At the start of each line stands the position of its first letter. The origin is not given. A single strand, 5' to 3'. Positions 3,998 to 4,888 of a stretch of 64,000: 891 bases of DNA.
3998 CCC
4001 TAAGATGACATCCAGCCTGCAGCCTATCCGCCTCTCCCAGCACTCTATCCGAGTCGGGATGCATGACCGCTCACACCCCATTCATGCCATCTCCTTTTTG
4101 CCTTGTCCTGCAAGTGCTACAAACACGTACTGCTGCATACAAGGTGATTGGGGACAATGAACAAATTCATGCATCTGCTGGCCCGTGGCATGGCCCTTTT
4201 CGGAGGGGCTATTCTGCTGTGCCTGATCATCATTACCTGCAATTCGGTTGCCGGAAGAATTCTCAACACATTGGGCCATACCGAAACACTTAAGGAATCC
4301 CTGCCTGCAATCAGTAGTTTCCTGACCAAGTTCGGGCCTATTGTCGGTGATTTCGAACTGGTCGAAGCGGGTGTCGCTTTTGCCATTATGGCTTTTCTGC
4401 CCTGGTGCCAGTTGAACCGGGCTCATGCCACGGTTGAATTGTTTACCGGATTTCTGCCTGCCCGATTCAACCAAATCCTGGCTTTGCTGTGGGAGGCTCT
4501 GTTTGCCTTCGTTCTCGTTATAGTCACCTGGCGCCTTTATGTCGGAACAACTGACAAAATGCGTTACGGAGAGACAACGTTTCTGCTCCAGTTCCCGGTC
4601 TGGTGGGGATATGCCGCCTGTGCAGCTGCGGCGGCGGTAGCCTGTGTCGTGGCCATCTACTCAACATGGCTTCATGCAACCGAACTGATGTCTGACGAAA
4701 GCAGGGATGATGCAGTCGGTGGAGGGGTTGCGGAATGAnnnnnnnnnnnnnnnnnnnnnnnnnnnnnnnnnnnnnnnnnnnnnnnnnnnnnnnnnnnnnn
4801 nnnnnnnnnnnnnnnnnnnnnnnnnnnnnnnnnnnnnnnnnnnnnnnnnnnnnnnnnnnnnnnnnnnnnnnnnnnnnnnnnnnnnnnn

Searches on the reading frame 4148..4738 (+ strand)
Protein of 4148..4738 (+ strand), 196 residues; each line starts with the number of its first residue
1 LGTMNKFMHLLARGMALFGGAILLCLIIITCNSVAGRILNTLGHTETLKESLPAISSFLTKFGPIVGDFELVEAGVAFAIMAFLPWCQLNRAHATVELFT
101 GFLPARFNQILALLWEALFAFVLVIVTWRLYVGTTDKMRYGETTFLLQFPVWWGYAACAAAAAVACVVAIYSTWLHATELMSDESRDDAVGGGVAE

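Call 53: search_protein_families(library=pfam, proteins=[window:4148-4738:+], max_evalue=0.00001)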
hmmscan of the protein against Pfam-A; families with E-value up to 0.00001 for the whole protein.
window:4148-4738:+ (196 aa): 1 family
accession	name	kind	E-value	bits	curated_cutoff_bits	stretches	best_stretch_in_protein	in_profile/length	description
PF04290.18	DctQ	-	6.2e-16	58.9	28.3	1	64-176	18-129/132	Tripartite ATP-independent periplasmic transporters, DctQ component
